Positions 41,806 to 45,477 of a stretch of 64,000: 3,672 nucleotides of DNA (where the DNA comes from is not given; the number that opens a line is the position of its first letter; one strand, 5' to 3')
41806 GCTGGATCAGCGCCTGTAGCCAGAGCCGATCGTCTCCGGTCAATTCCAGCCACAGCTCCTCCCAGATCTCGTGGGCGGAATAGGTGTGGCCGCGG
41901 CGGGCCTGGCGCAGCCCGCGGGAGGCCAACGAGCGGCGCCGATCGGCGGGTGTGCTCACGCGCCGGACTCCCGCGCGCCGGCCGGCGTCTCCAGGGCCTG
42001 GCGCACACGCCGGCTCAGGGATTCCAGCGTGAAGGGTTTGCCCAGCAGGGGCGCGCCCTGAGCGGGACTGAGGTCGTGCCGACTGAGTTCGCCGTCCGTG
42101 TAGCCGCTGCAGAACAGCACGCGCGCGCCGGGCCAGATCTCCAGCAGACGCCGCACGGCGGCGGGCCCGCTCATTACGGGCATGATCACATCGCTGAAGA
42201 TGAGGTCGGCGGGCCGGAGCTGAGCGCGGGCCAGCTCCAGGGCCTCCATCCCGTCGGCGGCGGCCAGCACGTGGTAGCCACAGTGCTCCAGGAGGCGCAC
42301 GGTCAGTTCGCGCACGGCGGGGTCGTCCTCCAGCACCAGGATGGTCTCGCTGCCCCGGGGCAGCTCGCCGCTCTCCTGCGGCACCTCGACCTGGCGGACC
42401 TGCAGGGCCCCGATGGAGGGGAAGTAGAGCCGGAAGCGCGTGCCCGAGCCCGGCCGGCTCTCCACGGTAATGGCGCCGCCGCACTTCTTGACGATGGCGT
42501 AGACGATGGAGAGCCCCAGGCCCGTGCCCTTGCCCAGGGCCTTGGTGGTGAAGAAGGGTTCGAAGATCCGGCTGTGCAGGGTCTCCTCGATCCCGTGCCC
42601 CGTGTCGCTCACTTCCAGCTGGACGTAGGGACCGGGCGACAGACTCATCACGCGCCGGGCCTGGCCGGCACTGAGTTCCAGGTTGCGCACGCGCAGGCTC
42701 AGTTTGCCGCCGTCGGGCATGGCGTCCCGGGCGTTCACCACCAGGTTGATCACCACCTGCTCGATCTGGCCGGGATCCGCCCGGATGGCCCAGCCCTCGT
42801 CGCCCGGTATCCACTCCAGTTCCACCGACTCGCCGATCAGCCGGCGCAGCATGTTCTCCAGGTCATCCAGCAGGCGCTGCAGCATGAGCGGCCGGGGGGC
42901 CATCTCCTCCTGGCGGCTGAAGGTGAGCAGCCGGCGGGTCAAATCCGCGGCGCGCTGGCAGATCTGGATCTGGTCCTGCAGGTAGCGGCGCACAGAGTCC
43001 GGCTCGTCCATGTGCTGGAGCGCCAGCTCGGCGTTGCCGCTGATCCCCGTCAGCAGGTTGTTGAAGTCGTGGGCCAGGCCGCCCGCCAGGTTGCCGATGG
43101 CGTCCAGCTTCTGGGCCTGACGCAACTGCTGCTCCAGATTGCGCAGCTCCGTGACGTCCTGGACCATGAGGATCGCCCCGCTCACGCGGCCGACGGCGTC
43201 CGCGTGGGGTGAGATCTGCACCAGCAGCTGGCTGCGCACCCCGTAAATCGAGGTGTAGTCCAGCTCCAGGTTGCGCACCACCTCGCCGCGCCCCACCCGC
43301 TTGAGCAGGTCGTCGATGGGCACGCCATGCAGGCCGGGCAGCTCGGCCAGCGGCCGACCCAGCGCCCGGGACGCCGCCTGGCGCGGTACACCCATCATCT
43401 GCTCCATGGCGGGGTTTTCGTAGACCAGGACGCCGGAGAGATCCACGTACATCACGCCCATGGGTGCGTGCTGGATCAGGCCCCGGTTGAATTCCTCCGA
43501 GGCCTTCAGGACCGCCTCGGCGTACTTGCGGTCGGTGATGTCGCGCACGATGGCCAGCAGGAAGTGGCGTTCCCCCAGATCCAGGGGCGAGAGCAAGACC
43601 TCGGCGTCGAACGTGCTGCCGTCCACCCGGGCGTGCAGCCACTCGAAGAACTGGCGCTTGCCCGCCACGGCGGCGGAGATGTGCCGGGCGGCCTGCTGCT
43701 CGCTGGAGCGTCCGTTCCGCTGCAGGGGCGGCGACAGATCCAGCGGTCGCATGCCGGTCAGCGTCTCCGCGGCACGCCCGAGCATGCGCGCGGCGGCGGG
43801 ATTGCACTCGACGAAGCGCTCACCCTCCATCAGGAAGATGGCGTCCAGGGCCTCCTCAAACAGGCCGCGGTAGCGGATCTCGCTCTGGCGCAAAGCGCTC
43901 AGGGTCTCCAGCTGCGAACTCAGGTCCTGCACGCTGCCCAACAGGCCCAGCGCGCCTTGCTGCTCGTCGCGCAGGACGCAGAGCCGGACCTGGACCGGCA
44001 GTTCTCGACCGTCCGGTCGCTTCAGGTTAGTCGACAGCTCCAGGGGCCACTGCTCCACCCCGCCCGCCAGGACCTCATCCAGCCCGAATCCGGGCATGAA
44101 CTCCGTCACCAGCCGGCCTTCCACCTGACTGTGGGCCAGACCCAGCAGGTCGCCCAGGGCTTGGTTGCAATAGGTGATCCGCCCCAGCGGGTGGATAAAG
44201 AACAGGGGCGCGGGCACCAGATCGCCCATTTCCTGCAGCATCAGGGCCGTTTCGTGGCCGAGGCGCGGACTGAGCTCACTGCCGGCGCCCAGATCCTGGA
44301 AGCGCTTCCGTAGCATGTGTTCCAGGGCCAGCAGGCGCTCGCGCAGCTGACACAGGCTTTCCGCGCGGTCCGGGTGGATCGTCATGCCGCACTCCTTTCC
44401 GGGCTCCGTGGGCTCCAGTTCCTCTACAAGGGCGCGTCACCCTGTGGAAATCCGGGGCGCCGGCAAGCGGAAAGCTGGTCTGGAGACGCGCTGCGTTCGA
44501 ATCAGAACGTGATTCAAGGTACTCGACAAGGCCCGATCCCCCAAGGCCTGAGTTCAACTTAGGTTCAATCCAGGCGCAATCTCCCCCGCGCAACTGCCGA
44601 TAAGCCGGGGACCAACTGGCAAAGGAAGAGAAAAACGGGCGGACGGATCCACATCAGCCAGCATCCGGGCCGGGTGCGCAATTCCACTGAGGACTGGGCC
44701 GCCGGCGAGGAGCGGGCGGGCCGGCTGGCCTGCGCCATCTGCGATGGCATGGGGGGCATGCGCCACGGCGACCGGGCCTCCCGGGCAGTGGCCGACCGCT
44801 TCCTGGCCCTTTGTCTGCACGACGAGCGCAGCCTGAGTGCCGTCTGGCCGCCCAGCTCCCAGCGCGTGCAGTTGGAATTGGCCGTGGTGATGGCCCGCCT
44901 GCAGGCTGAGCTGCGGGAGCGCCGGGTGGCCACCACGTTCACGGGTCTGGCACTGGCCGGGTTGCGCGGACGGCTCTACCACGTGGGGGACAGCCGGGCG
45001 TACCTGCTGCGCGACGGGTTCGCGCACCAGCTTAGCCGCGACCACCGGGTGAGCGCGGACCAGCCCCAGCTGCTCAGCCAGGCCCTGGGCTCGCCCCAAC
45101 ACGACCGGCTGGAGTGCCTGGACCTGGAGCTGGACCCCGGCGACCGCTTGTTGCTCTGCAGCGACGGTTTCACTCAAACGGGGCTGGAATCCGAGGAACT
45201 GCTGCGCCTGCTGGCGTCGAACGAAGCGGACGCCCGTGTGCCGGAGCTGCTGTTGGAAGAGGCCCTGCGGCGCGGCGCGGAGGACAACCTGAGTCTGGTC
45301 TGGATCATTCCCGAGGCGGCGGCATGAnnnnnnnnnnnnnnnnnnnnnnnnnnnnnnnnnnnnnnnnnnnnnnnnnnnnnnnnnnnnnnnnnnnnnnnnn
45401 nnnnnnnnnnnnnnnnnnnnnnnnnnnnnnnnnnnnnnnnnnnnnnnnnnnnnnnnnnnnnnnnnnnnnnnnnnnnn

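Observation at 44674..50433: PP2C phosphatase / Ser-Thr kinase-TPR / GAF histidine kinase tricistronic operon, divergent from a PAS hybrid kinase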

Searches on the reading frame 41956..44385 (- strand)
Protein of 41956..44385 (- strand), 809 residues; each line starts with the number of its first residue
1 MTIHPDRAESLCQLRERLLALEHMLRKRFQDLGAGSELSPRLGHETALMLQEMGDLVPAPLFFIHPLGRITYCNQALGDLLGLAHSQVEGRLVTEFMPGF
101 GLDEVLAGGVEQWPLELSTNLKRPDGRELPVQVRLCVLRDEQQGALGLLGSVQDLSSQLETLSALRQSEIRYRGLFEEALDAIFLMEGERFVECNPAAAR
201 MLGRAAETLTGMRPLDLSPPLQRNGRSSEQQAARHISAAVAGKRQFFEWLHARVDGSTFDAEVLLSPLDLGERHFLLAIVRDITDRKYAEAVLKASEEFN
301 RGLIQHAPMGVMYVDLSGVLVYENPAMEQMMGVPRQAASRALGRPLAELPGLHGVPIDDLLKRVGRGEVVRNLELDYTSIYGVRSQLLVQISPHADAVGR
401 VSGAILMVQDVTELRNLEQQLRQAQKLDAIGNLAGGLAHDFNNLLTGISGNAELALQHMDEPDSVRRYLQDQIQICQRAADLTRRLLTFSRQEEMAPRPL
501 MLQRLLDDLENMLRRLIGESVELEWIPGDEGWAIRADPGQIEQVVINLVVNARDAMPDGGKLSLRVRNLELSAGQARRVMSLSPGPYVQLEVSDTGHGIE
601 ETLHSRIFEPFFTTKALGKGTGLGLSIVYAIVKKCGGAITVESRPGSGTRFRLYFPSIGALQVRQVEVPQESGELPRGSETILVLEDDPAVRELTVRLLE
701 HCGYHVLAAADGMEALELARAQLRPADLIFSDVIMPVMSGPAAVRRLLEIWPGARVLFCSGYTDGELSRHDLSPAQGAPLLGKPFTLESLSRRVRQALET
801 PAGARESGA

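Call 7: search_protein_families(library=pfam, proteins=[window:41956-44385:-], max_evalue=0.01)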
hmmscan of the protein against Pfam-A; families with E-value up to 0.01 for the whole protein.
window:41956-44385:- (809 aa): 9 families
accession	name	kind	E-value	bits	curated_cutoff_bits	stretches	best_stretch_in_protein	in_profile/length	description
PF08448.16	PAS_4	-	3.6e-36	124.2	23.1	3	306-415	3-109/110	PAS fold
PF13426.13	PAS_9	-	3.7e-28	98.3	27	3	181-285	2-103/103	PAS domain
PF00989.32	PAS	-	9.6e-26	90.5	22.6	3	171-283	2-113/113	PAS fold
PF02518.31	HATPase_c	-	1.9e-24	86.7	26.4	1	537-656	2-108/111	Histidine kinase-, DNA gyrase B-, and HSP90-like ATPase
PF13188.13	PAS_8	-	4.3e-20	71.3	21.8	3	171-221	2-53/65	PAS domain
PF00072.30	Response_reg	-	1.1e-15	58.1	30.2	1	682-794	1-110/111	Response regulator receiver domain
PF00512.31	HisKA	-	9.7e-09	35.6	26.9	1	431-493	3-64/66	His Kinase A (phospho-acceptor) domain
PF24820.1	Diguanyl_cycl_sensor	-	0.0076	16.6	28.1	0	180-273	6-101/109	Diguanylate cyclase-like sensor domain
PF12860.13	PAS_7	-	0.0087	16.6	27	0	305-348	2-43/115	PAS fold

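Call 91: search_protein_families(library=padloc, proteins=[window:41956-44382:-], max_evalue=0.01)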
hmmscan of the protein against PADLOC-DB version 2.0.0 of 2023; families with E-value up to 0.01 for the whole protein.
window:41956-44382:- (808 aa): 1 family
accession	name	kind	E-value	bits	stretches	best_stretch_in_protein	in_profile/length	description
PDLC00405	SduA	-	0.003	15.1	1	678-800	6-136/323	DUF4263 domain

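Call 92: search_protein_families(library=ncbifam, proteins=[window:41956-44382:-], max_evalue=0.01)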
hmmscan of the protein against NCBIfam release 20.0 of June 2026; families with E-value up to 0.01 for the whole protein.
window:41956-44382:- (808 aa): 126 families (the best 25 are shown)
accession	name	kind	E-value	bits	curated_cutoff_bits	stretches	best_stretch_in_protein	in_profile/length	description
NF046020.1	HisKinCckABruc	equivalog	3e-124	415.8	1000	2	401-798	452-868/868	cell cycle histidine kinase CckA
NF010076.0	PRK13557.1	subfamily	3.7e-102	342.5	631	1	390-803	124-539/540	histidine kinase famiy protein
NF046026.1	HisKinCckACaul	equivalog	4.5e-101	339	1000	1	351-798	224-677/678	cell cycle histidine kinase CckA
NF010411.0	PRK13837.1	equivalog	3.7e-81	273.3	647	1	398-804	419-819/828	two-component system VirA-like sensor kinase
NF008468.0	PRK11360.1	equivalog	3.8e-65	220.4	646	1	292-656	263-608/616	two-component system sensor histidine kinase AtoS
NF052574.1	HisKinEspCMyxo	equivalog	1.6e-60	205.2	1200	2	319-798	310-784/785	serine histidine kinase EspC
NF052573.1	HisKinEspAMyxo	equivalog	8e-55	186.2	1400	2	278-793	239-746/755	serine histidine kinase EspA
NF047466.1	hybrid_RR_LvrB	exception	9.1e-45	153.4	500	1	408-656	131-376/377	hybrid histidine kinase/response regulator LvrB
TIGR00229.1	sensory_box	domain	2.7e-42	143.9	22.9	3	165-291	1-125/126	PAS domain S-box protein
NF046044.1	PnpS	equivalog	3.1e-40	138.4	400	1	293-655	51-390/390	two-component system histidine kinase PnpS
NF007688.0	PRK10364.1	equivalog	8.9e-36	123.6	479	1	413-658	224-453/460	two-component system sensor histidine kinase ZraS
TIGR02966.1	phoR_proteo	equivalog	4.1e-35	121.4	334.2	2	301-654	10-333/333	phosphate regulon sensor histidine kinase PhoR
NF041777.1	sens_FixL_Rhizob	equivalog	3.2e-34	118.4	850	2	410-655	243-480/485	sensor protein FixL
NF008302.0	PRK11091.1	equivalog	5.8e-31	107.4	838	2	373-746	229-591/779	aerobic respiration two-component sensor histidine kinase ArcB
TIGR02956.1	TMAO_torS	equivalog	6.4e-30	104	676.5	1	438-800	473-823/967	TMAO reductase system sensor histidine kinase/response regulator TorS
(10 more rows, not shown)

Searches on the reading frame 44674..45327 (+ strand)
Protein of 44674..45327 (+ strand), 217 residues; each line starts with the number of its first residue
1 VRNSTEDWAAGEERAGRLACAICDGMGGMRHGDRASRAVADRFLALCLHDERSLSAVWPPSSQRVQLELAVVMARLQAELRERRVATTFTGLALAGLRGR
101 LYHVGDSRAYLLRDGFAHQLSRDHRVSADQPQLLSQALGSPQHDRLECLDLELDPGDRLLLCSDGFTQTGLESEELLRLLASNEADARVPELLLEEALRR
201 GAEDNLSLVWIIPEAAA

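Call 7: search_protein_families(library=pfam, proteins=[window:44674-45327:+], max_evalue=0.01)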
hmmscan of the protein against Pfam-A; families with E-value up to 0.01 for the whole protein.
window:44674-45327:+ (217 aa): 3 families
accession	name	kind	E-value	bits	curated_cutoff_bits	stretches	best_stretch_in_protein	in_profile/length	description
PF13672.11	PP2C_2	-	3.6e-11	43.4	24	1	8-175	16-182/209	Protein phosphatase 2C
PF07228.17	SpoIIE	-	1.6e-06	28.6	25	1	63-208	39-186/192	Stage II sporulation protein E (SpoIIE)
PF00481.26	PP2C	-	1.7e-05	25.1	20.3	1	85-128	100-144/255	Protein phosphatase 2C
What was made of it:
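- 44635..45327 (+): PP2C/PPM Ser/Thr phosphatase. The ORF as listed starts at GTG 44674 (217 aa). The likely true start is the in-frame ACG at 44635 (230 aa), 6-8 nt after the SD-like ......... (44622-44630). PP2C_2 43.4 bits (call 7).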

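Call 91: search_protein_families(library=padloc, proteins=[window:44674-45323:+], max_evalue=0.01)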
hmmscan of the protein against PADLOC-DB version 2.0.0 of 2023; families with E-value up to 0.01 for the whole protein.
window:44674-45323:+ (216 aa): 1 family
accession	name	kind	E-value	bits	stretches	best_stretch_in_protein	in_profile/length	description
PDLC03943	RmrA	-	0.0066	13.6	1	27-138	207-314/370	-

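Call 92: search_protein_families(library=ncbifam, proteins=[window:44674-45323:+], max_evalue=0.01)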
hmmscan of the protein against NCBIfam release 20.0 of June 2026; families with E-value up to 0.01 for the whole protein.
window:44674-45323:+ (216 aa): 2 families
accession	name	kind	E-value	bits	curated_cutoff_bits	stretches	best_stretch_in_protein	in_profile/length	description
NF033484.1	Stp1_PP2C_phos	equivalog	4.1e-29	101.7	230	2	2-125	8-130/232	Stp1/IreP family PP2C-type Ser/Thr phosphatase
NF011149.0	PRK14559.1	equivalog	0.0002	20.2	374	0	22-128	416-525/642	serine/threonine phosphatase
